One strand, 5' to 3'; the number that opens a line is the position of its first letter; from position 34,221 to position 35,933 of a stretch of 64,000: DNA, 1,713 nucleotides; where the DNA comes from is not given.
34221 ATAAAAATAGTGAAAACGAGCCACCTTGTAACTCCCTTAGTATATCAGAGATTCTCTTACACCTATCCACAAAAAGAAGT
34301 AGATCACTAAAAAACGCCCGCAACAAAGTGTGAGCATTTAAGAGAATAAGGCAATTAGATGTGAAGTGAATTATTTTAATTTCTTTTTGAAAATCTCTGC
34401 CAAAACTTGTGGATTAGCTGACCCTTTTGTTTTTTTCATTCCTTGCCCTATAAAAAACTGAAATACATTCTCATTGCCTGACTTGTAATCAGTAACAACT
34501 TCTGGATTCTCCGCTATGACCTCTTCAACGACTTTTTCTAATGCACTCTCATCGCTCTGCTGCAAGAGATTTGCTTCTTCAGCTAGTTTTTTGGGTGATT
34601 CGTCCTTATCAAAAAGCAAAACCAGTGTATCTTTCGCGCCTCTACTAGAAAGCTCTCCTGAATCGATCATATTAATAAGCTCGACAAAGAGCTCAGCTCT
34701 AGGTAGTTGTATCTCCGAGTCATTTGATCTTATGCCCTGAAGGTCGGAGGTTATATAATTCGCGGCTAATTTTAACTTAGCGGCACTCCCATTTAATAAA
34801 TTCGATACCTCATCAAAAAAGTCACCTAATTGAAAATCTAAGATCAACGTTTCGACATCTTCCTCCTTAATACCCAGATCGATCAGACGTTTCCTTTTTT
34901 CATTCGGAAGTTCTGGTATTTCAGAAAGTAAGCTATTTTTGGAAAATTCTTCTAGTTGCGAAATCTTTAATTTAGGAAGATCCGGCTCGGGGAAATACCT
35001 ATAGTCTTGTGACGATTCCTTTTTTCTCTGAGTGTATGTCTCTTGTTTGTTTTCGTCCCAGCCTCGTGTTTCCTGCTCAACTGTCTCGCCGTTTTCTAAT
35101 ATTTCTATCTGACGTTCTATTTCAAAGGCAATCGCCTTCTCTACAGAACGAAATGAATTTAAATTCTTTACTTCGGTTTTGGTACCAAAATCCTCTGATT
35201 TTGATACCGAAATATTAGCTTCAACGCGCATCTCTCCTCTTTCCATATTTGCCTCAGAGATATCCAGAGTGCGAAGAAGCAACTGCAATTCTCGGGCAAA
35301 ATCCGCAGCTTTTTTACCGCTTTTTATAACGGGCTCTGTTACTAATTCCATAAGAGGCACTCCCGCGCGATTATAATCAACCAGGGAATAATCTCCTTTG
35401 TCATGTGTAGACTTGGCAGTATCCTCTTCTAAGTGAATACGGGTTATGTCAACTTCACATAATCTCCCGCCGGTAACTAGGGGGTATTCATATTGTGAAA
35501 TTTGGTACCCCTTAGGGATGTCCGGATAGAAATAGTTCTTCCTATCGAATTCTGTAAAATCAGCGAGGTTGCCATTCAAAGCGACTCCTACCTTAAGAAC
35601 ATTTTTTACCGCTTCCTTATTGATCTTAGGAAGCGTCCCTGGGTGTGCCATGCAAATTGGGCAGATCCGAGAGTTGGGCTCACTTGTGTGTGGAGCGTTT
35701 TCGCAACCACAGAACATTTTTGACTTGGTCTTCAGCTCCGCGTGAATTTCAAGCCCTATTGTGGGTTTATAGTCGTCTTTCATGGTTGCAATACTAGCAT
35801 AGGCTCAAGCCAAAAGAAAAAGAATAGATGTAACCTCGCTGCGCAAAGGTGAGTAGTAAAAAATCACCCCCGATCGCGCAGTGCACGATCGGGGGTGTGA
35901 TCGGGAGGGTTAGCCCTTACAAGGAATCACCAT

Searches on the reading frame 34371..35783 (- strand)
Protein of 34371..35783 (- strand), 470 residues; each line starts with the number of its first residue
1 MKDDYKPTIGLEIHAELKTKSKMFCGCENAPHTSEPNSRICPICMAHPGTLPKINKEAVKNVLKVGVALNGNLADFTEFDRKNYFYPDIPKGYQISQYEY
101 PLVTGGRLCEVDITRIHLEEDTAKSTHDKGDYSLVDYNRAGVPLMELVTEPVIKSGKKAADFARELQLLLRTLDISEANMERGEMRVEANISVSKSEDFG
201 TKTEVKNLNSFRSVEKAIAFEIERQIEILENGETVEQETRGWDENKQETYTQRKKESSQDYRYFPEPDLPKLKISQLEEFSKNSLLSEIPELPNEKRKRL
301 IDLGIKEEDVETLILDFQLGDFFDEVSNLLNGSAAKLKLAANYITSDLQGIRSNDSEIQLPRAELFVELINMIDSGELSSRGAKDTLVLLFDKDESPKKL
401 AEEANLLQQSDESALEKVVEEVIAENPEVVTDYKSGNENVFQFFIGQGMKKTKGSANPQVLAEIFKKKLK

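Call 52: search_protein_families(library=ncbifam, proteins=[window:34371-35783:-], max_evalue=1e-20)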
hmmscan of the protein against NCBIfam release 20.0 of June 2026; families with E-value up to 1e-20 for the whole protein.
window:34371-35783:- (470 aa): 9 families
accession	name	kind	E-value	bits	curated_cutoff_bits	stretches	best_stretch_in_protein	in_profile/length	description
NF004012.0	PRK05477.1-2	equivalog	1.2e-171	571.7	338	1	4-470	3-479/481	Asp-tRNA(Asn)/Glu-tRNA(Gln) amidotransferase subunit GatB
TIGR00133.1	gatB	equivalog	1.8e-156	521.4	314.8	1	4-469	3-480/481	Asp-tRNA(Asn)/Glu-tRNA(Gln) amidotransferase subunit GatB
NF004014.0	PRK05477.1-4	equivalog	1.9e-154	514.9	414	1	4-470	2-475/475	Asp-tRNA(Asn)/Glu-tRNA(Gln) amidotransferase subunit GatB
NF004015.0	PRK05477.1-5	equivalog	2e-140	468.7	628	1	3-470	13-487/488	Asp-tRNA(Asn)/Glu-tRNA(Gln) amidotransferase subunit GatB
NF004011.1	PRK05477.1-1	equivalog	2.7e-130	435.3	680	1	5-470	3-474/475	Asp-tRNA(Asn)/Glu-tRNA(Gln) amidotransferase subunit GatB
NF004013.0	PRK05477.1-3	equivalog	1.2e-127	426.4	653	1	3-469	15-499/501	Asp-tRNA(Asn)/Glu-tRNA(Gln) amidotransferase subunit GatB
NF003107.0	PRK04028.1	equivalog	7.3e-46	156.8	456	0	233-470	401-625/630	Glu-tRNA(Gln) amidotransferase subunit GatE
TIGR00134.1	gatE_arch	equivalog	1.5e-41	142.4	319.55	0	235-470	397-619/622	Glu-tRNA(Gln) amidotransferase subunit GatE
NF011291.0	PRK14703.1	equivalog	4.3e-31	107.9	681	1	281-470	584-768/769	glutamine--tRNA ligase/YqeY domain fusion protein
